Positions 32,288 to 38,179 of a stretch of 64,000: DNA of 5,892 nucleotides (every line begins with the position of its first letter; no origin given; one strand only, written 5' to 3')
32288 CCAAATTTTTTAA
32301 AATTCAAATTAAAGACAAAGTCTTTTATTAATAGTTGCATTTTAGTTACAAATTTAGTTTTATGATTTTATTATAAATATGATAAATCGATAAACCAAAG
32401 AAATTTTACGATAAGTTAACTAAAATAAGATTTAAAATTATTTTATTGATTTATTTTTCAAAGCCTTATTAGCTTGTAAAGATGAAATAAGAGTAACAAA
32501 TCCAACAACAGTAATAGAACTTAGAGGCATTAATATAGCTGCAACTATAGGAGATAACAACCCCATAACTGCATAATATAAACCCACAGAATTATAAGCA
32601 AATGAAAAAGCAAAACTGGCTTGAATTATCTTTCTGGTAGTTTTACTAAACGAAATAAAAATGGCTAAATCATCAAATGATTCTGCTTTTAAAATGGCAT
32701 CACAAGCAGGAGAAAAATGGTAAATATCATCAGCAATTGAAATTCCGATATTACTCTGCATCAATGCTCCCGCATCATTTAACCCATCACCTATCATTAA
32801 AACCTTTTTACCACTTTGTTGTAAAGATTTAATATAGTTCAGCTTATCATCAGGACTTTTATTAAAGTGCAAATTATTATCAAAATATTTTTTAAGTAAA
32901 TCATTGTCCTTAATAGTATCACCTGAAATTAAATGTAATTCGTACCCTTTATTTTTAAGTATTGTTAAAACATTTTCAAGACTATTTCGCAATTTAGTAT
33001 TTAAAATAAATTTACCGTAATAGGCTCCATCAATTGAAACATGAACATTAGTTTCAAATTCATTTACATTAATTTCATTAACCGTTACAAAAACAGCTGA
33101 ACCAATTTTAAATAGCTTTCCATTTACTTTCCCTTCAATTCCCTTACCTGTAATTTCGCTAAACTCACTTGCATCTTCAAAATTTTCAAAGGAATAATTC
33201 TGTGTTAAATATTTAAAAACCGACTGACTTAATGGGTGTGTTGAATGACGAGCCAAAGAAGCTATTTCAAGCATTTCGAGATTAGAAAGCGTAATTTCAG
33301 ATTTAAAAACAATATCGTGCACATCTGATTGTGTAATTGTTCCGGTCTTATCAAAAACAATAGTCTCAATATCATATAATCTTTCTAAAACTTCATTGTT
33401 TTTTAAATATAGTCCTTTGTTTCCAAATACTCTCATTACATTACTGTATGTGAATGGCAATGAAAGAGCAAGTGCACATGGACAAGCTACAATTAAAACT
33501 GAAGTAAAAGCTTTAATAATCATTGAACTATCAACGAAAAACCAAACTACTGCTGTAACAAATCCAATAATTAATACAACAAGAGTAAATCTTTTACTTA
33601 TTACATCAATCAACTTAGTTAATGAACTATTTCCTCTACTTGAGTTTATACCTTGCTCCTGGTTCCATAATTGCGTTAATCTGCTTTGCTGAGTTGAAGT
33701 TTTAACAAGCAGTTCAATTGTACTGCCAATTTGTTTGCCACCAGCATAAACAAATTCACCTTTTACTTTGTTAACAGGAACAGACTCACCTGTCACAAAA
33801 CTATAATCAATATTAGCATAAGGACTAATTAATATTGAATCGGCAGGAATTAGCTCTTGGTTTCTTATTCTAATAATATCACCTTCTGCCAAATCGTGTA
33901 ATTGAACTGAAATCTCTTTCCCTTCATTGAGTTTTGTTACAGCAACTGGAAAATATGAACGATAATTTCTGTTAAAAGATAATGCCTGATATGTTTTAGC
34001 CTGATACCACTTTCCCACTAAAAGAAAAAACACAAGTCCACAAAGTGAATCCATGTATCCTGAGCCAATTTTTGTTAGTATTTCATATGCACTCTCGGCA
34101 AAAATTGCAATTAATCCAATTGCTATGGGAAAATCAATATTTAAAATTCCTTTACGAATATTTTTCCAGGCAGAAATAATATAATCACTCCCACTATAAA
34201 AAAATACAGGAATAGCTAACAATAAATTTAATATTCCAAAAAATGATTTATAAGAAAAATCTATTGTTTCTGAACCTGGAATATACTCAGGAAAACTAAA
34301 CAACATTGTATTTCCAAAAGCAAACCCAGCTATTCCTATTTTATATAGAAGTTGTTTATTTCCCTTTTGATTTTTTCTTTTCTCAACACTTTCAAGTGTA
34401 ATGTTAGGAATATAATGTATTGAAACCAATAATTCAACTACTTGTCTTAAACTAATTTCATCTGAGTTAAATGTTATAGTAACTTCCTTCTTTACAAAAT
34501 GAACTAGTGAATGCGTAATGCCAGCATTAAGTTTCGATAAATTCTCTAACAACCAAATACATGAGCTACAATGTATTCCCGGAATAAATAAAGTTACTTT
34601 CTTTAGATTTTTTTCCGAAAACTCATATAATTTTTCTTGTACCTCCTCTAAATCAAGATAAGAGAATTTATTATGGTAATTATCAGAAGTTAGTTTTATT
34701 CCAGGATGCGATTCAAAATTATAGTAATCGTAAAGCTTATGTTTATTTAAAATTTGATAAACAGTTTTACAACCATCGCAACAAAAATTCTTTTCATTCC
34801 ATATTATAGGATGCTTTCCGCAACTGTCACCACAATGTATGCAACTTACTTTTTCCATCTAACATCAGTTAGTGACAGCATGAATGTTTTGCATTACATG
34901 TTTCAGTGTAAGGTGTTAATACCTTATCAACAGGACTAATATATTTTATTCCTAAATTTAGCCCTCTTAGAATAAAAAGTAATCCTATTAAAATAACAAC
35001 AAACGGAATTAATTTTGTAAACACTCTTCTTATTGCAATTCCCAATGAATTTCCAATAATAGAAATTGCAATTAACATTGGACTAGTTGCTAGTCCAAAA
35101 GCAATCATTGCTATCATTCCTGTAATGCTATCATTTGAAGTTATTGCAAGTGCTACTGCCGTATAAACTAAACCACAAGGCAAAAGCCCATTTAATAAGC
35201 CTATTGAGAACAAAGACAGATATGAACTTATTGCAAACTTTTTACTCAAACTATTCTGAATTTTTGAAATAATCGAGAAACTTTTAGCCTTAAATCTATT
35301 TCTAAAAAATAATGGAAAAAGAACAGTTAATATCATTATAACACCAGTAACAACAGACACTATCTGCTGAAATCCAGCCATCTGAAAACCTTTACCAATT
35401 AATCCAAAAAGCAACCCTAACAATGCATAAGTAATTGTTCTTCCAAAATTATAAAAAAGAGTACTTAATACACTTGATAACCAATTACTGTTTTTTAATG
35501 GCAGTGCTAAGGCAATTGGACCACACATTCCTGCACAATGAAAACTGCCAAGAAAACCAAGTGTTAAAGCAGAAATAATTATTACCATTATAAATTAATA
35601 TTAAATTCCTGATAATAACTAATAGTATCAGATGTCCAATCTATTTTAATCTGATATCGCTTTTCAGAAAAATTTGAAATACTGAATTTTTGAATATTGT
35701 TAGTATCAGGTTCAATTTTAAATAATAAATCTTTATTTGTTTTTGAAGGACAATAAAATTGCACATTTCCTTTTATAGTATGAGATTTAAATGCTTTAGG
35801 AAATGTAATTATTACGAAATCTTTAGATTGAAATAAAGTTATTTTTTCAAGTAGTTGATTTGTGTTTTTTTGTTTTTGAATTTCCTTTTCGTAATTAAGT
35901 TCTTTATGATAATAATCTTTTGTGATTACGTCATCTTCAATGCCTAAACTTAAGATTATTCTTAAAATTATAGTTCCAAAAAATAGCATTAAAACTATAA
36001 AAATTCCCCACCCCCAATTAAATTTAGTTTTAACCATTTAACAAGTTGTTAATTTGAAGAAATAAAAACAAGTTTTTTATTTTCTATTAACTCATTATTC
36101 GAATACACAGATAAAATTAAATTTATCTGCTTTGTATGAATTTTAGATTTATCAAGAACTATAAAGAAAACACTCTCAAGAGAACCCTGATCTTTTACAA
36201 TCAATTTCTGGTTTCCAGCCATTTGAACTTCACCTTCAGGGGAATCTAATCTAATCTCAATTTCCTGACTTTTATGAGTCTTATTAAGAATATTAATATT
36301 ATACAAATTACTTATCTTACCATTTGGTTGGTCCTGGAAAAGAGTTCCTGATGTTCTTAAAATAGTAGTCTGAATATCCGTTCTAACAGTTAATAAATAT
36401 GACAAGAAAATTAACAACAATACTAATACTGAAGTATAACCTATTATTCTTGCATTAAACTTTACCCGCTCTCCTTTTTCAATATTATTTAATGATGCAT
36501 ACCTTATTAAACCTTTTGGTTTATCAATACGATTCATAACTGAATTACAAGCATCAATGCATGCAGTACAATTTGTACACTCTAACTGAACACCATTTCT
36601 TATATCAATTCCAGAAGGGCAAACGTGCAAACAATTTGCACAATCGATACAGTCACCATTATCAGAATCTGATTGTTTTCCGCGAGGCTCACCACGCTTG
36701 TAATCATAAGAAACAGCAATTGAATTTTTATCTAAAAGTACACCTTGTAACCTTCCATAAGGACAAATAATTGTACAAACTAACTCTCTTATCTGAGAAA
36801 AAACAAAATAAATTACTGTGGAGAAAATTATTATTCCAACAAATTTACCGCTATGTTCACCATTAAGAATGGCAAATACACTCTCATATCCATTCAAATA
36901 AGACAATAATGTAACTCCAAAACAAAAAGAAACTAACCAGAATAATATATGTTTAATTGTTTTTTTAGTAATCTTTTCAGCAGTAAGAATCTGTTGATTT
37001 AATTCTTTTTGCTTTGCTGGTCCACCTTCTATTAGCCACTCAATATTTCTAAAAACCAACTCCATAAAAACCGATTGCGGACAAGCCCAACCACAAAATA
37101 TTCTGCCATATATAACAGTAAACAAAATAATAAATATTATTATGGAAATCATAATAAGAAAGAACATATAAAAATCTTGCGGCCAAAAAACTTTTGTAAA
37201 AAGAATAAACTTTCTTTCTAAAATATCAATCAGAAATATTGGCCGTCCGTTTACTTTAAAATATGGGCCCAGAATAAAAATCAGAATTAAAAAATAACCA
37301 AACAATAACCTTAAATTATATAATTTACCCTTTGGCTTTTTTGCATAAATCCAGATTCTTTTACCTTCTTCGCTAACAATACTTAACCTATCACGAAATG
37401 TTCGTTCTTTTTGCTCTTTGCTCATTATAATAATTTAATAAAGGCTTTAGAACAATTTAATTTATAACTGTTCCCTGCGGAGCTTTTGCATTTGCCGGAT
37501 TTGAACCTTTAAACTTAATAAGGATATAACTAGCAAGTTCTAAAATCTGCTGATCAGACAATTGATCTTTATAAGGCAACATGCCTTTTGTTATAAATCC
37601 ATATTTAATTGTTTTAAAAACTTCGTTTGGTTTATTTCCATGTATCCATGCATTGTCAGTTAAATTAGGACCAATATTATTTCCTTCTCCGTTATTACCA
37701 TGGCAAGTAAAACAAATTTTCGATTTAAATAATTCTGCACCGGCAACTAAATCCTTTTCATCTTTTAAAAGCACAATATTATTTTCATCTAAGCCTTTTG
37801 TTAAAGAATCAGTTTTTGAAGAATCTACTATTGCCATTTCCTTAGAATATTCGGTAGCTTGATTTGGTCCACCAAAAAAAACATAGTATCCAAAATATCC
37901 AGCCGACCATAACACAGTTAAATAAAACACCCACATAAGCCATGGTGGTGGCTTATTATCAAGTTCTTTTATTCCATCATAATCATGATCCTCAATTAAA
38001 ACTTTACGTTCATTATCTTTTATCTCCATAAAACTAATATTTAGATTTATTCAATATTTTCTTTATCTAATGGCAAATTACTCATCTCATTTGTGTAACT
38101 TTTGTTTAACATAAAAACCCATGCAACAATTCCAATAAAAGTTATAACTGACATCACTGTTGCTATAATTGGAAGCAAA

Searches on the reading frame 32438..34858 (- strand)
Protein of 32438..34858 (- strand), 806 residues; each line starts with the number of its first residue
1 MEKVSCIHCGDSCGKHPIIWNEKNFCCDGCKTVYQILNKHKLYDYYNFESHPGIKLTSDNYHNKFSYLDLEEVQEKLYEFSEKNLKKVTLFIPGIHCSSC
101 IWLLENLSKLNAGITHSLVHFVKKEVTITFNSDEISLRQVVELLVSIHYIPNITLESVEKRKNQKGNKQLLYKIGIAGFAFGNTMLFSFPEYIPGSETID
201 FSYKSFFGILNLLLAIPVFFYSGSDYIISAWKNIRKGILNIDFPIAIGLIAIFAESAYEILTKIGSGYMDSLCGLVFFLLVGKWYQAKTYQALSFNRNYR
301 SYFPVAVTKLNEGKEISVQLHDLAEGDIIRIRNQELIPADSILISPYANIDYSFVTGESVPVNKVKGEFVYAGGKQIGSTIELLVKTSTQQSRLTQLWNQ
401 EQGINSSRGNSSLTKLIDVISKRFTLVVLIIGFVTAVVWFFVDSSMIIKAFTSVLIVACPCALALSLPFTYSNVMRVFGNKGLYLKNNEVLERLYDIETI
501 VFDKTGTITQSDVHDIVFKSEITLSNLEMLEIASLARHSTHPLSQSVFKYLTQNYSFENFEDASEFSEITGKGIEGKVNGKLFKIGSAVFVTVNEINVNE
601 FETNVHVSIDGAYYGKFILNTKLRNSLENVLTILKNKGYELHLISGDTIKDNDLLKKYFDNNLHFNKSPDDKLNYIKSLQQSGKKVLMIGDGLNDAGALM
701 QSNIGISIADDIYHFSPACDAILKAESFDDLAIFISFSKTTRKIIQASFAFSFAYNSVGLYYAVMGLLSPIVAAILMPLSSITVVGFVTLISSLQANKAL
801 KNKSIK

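Call 60: search_protein_families(library=pfam, proteins=[window:32438-34858:-], max_evalue=0.00001)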
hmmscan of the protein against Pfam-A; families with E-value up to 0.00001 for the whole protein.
window:32438-34858:- (806 aa): 3 families
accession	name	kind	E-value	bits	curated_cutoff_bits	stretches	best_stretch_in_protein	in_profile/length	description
PF00122.25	E1-E2_ATPase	-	2.6e-37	128.5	28.1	1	304-476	4-176/181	E1-E2 ATPase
PF00702.32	Hydrolase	-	1.1e-19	72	26.4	1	497-699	1-187/191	haloacid dehalogenase-like hydrolase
PF12156.14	ATPase-cat_bd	-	1.7e-11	45.1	27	1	5-79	1-83/86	Putative metal-binding domain of cation transport ATPase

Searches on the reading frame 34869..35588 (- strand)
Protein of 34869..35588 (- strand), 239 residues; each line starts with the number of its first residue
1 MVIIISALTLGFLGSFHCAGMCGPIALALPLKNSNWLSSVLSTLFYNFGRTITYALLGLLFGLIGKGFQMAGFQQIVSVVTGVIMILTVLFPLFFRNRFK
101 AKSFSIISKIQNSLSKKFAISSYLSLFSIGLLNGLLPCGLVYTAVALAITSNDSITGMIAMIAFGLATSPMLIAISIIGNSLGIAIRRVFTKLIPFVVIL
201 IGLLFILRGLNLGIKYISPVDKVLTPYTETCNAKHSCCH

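Call 60: search_protein_families(library=pfam, proteins=[window:34869-35588:-], max_evalue=0.00001)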
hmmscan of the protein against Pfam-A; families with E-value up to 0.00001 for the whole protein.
window:34869-35588:- (239 aa): 2 families
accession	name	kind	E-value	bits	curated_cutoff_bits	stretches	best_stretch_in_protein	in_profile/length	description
PF13386.12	DsbD_2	-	9.2e-47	159.9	24.9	1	7-203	2-198/199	Cytochrome C biogenesis protein transmembrane region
PF02683.22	DsbD_TM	-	2e-06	27.7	27.1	1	40-179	46-185/219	Cytochrome C biogenesis protein transmembrane domain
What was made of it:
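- A separate DsbD_2 gene (34869-35588) already sits inside the cbb3 maturation cluster (call 60).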

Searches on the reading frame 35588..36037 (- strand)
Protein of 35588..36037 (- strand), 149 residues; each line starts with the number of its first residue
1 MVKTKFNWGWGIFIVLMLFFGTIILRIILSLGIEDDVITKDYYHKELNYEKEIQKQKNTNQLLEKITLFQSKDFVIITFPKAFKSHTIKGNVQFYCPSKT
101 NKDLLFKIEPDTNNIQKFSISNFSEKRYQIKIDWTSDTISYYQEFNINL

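Call 60: search_protein_families(library=pfam, proteins=[window:35588-36037:-], max_evalue=0.00001)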
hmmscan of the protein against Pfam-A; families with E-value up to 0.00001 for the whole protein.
window:35588-36037:- (149 aa): 1 family
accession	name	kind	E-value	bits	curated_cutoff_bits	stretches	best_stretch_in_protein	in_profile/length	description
PF05751.16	FixH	-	6.6e-18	65.6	23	1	7-144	3-146/150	FixH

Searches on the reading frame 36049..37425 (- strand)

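Call 61: search_protein_families(library=pfam, proteins=[window:36049-37425:-], max_evalue=0.00001)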
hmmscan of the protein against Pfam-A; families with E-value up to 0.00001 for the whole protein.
window:36049-37425:- (458 aa): 9 families
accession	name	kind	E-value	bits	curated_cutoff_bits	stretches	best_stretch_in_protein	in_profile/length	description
PF13746.11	Fer4_18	-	1.5e-36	125.5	27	1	212-311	1-113/114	4Fe-4S dicluster domain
PF11614.14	FixG_C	-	9.2e-18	65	25.6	1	342-456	2-118/119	IG-like fold at C-terminal of FixG, putative oxidoreductase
PF12801.12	Fer4_5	-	1.1e-09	38.5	22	1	90-126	3-39/48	4Fe-4S binding domain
PF12838.12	Fer4_7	-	2.7e-08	34.6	27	0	217-273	8-52/52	4Fe-4S dicluster domain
PF13534.11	Fer4_17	-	5.8e-08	33.6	22.2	0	216-274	7-61/61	4Fe-4S dicluster domain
PF13187.11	Fer4_9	-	1.1e-07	32.2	27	0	217-272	8-50/52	4Fe-4S dicluster domain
PF13237.11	Fer4_10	-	1.2e-07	32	25.5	0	217-270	15-53/53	4Fe-4S dicluster domain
PF13484.11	Fer4_16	-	1.8e-06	29.1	30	0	217-271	8-65/66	4Fe-4S double cluster binding domain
PF13183.11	Fer4_8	-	2.2e-06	28.5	27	0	217-273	11-68/68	4Fe-4S dicluster domain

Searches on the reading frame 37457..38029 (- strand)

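Call 61: search_protein_families(library=pfam, proteins=[window:37457-38029:-], max_evalue=0.00001)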
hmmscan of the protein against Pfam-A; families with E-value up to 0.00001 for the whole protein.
window:37457-38029:- (190 aa): 3 families
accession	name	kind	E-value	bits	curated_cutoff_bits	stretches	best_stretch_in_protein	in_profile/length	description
PF14715.11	FixP_N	-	9.3e-16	57.7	24.9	1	14-53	6-45/48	N-terminal domain of cytochrome oxidase-cbb3, FixP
PF13442.11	Cytochrome_CBB3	-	2.8e-12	47.2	27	1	96-169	5-68/68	Cytochrome C oxidase, cbb3-type, subunit III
PF00034.26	Cytochrom_C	-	1.1e-09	39.9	21.3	1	95-170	2-87/90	Cytochrome c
